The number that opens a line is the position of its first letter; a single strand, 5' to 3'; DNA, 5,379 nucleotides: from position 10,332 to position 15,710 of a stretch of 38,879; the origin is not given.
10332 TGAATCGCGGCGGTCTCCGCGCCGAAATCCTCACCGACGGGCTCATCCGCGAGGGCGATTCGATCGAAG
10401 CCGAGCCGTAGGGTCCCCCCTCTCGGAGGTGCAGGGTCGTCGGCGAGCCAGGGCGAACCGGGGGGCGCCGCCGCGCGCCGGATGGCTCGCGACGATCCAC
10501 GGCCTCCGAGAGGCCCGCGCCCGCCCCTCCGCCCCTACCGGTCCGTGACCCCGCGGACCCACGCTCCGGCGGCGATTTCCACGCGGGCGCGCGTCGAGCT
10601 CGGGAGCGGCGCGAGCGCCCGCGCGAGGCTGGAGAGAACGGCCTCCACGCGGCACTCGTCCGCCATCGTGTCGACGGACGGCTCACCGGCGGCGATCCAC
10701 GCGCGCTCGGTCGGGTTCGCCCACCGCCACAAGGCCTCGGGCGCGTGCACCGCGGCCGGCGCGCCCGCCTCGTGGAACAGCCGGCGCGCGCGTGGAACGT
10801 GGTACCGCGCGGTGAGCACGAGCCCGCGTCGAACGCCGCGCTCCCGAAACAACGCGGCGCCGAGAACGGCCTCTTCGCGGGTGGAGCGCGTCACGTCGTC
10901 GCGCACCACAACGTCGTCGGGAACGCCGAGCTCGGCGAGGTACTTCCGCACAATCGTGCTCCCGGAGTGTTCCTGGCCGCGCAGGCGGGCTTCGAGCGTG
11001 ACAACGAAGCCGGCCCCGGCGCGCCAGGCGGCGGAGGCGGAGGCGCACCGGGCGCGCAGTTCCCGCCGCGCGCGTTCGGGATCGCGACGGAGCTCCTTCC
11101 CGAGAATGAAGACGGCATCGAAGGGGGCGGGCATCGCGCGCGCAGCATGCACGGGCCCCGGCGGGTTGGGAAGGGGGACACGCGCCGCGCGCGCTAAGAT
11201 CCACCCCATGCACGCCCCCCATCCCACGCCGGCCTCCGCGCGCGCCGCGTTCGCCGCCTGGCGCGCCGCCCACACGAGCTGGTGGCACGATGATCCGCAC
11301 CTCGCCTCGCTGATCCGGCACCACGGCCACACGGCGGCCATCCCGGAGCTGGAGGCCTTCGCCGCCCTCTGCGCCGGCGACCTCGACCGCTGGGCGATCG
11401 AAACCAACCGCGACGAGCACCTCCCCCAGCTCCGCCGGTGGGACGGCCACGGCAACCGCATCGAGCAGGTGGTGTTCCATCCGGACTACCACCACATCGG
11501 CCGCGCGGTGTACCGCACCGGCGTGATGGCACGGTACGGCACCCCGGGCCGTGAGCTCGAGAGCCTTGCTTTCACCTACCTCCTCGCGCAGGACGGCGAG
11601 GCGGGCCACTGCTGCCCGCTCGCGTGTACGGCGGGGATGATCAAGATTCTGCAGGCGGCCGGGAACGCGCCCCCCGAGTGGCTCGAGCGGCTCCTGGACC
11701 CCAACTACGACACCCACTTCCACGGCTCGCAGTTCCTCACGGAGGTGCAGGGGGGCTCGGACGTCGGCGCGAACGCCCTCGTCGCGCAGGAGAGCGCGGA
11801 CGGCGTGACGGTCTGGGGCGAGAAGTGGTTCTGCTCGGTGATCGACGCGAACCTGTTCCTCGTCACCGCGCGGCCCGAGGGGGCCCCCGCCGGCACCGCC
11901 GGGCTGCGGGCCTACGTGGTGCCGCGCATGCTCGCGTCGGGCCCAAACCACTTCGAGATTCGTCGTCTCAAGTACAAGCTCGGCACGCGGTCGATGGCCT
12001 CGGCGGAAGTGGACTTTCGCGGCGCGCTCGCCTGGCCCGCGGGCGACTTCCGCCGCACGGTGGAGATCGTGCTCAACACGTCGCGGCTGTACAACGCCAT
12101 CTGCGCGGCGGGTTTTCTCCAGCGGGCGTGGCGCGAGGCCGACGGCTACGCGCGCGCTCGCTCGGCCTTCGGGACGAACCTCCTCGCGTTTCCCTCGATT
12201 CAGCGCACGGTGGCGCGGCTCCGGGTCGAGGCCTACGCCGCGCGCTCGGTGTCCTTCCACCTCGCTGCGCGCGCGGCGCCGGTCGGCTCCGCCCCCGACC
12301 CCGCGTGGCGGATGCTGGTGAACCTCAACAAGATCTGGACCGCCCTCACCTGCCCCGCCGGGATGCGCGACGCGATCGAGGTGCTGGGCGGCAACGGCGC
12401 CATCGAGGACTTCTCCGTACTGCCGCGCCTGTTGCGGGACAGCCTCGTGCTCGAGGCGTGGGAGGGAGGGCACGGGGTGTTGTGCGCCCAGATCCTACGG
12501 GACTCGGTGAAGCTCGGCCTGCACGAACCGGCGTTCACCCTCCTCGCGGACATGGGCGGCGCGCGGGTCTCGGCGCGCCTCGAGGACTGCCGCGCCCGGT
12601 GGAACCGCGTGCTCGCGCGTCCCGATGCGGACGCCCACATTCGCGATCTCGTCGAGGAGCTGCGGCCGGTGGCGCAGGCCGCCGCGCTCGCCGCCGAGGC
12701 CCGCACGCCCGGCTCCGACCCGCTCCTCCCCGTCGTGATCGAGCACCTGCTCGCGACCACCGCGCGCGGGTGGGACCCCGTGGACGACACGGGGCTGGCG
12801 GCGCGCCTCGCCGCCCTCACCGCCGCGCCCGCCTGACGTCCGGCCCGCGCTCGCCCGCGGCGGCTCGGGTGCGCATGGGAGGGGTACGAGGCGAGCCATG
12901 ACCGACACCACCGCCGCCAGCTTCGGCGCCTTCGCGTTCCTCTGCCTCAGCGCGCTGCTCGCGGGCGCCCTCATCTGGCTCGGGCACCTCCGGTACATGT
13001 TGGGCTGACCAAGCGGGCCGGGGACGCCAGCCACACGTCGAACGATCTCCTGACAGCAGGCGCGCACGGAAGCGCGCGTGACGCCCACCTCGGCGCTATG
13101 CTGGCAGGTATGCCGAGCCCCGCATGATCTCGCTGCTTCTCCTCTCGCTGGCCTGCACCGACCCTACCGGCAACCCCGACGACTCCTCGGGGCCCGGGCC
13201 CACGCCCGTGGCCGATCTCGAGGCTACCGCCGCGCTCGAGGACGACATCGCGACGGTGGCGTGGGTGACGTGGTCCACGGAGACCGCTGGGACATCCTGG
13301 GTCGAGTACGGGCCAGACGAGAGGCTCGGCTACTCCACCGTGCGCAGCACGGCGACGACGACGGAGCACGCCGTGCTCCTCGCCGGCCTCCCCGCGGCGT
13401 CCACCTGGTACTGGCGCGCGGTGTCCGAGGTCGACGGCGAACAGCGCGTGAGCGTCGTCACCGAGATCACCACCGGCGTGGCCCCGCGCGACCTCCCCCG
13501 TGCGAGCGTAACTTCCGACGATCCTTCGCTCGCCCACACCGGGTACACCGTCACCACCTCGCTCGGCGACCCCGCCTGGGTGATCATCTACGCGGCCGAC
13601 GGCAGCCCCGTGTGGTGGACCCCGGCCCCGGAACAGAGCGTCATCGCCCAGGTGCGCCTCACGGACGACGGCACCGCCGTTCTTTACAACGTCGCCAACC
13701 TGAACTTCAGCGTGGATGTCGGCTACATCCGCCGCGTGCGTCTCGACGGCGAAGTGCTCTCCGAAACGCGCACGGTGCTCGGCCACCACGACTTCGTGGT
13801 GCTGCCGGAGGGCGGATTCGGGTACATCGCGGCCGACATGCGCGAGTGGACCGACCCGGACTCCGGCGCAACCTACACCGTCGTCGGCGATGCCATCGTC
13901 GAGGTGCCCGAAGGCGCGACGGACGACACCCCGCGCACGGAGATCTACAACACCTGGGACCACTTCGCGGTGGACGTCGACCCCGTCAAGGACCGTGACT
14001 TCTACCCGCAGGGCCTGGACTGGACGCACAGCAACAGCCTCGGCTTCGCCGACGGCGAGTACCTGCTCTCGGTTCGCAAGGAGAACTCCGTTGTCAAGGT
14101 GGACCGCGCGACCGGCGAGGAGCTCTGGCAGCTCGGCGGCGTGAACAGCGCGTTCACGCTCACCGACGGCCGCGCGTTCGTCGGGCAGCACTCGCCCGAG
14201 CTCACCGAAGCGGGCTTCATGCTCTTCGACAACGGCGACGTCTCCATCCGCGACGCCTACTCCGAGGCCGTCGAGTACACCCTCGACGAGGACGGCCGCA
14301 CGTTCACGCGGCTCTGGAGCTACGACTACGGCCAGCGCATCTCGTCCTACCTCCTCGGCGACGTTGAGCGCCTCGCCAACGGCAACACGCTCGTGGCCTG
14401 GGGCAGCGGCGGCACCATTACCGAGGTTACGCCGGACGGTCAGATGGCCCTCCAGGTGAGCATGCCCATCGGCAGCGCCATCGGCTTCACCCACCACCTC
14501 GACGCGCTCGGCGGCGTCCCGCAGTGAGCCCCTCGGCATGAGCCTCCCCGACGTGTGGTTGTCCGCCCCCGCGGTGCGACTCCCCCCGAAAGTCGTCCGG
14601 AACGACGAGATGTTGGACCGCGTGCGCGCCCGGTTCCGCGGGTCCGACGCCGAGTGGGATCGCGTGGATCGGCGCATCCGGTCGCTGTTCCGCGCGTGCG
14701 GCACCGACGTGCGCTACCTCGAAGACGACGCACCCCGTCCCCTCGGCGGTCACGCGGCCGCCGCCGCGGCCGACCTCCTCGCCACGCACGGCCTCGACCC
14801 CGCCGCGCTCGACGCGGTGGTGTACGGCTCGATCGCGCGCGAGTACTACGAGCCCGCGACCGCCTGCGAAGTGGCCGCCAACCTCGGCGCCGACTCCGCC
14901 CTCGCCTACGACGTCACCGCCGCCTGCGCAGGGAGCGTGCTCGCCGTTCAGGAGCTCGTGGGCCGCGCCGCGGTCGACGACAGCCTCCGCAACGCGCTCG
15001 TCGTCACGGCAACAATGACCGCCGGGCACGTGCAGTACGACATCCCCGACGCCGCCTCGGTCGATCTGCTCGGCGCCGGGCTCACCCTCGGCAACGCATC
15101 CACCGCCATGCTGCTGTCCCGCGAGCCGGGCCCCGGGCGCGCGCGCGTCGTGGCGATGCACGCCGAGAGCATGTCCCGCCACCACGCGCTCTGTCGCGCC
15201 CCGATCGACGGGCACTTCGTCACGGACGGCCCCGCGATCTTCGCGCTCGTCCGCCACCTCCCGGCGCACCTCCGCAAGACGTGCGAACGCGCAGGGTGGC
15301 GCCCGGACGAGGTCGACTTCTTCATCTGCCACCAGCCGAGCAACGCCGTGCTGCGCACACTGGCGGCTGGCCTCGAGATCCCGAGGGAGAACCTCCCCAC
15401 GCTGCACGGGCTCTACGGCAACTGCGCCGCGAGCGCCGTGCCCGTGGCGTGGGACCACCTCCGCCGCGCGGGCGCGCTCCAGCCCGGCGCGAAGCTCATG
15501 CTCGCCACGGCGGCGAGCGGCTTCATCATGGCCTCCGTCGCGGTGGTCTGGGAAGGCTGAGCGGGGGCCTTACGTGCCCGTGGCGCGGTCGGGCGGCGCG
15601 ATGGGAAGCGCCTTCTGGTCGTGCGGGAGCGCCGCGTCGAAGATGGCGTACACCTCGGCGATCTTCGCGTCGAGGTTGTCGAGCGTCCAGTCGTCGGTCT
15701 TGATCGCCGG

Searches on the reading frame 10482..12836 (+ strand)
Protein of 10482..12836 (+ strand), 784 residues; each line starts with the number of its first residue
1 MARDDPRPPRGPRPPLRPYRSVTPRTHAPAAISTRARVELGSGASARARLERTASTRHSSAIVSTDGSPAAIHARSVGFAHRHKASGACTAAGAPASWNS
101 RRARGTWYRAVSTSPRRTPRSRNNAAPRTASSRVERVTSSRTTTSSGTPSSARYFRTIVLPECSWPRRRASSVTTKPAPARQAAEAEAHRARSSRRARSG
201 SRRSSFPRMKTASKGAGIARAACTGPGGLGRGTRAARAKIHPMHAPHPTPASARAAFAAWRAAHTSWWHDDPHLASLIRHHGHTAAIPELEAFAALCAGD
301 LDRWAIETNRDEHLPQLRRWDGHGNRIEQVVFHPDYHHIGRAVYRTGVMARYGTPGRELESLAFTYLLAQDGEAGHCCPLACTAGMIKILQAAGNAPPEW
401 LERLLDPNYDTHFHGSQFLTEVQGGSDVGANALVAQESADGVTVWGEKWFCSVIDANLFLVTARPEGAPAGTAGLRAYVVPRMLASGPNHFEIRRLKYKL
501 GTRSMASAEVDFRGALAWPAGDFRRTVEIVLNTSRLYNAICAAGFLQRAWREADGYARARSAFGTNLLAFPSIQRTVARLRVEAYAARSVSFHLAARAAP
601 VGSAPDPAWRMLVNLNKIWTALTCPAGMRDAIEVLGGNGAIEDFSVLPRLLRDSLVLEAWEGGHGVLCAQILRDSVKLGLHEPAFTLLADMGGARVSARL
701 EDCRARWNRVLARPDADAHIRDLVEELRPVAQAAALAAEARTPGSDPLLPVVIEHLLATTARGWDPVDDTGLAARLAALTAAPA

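Call 8: search_protein_families(library=pfam, proteins=[window:10482-12836:+], max_evalue=0.001)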
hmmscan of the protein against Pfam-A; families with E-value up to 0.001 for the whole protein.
window:10482-12836:+ (784 aa): 3 families
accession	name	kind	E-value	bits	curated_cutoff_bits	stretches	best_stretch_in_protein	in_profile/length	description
PF00441.29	Acyl-CoA_dh_1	-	1.4e-23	84.1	22.4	1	530-673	10-147/150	Acyl-CoA dehydrogenase, C-terminal domain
PF18158.6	AidB_N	-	4.1e-22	79.4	22.9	1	264-410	8-155/156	Adaptive response protein AidB N-terminal domain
PF02770.24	Acyl-CoA_dh_M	-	4.7e-10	39.9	33.3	1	418-513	3-95/97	Acyl-CoA dehydrogenase, middle domain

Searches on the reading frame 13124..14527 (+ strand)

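Call 8: search_protein_families(library=pfam, proteins=[window:13124-14527:+], max_evalue=0.001)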
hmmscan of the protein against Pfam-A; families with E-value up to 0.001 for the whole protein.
window:13124-14527:+ (467 aa): 3 families
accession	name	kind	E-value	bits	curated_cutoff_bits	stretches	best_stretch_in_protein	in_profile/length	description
PF05935.17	Arylsulfotrans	-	6.3e-25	88.4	24.2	1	148-431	25-336/374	Arylsulfotransferase (ASST)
PF14269.12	Arylsulfotran_2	-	5.7e-18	65.8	27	1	299-445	143-298/301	Arylsulfotransferase (ASST)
PF13360.13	PQQ_2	-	3.4e-07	30.6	27.6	1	302-441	25-140/233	Outer membrane protein assembly factor BamB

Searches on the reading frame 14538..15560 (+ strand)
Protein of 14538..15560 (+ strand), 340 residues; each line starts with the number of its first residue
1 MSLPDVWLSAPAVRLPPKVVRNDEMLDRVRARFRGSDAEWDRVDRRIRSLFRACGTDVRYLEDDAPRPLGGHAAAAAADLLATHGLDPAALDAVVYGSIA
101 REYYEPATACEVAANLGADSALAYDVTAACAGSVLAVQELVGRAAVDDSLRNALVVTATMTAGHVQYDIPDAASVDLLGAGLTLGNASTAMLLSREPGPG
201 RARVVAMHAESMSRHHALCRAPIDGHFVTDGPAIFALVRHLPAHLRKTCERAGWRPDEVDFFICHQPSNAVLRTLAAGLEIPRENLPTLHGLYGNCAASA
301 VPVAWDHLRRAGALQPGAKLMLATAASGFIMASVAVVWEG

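Call 8: search_protein_families(library=pfam, proteins=[window:14538-15560:+], max_evalue=0.001)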
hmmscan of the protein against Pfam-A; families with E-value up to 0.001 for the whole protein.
window:14538-15560:+ (340 aa): 2 families
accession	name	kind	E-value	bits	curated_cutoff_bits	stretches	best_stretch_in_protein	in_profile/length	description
PF08541.16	ACP_syn_III_C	-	1.6e-18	67.1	26.6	1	249-338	1-90/90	3-Oxoacyl-[acyl-carrier-protein (ACP)] synthase III C terminal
PF08545.16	ACP_syn_III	-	0.0004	20.7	24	1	124-209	1-76/80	3-Oxoacyl-[acyl-carrier-protein (ACP)] synthase III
